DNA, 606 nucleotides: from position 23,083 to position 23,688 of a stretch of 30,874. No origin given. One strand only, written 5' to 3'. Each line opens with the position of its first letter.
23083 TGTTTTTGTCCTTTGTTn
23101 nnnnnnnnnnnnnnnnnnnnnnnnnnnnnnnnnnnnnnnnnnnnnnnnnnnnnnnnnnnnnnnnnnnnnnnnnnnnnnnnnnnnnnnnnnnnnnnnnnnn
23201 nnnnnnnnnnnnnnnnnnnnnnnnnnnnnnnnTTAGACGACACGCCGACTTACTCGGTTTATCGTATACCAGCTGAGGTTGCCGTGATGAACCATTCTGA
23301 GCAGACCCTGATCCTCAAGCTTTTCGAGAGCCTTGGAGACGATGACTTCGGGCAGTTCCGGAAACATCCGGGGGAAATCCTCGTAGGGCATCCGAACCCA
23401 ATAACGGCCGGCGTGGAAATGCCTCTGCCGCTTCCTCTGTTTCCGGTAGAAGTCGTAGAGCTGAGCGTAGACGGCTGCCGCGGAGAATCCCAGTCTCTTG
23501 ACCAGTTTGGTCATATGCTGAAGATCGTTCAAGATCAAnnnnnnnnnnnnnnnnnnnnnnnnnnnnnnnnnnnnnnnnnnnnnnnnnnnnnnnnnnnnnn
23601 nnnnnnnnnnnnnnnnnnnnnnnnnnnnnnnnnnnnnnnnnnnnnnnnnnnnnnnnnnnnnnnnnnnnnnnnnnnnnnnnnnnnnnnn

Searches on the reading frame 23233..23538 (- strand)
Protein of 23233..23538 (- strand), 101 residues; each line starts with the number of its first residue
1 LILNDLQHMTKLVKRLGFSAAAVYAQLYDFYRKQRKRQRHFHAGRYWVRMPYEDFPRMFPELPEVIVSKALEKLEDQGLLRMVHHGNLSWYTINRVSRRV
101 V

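Call 11: search_protein_families(library=pfam, proteins=[window:23233-23538:-], max_evalue=0.01)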
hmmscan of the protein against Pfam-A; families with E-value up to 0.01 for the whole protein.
window:23233-23538:- (101 aa): 0 families

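Call 69: search_protein_families(library=phrogs, proteins=[window:23233-23538:-], max_evalue=0.001)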
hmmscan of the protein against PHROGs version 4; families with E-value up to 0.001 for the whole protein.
window:23233-23538:- (101 aa): 2 families
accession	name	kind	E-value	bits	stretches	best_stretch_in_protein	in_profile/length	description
phrog_11233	-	DNA, RNA and nucleotide metabolism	4.7e-09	37.1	1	10-94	8-97/297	replication initiation protein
phrog_678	-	DNA, RNA and nucleotide metabolism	0.00023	21.9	1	22-95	58-136/346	replication initiation O-like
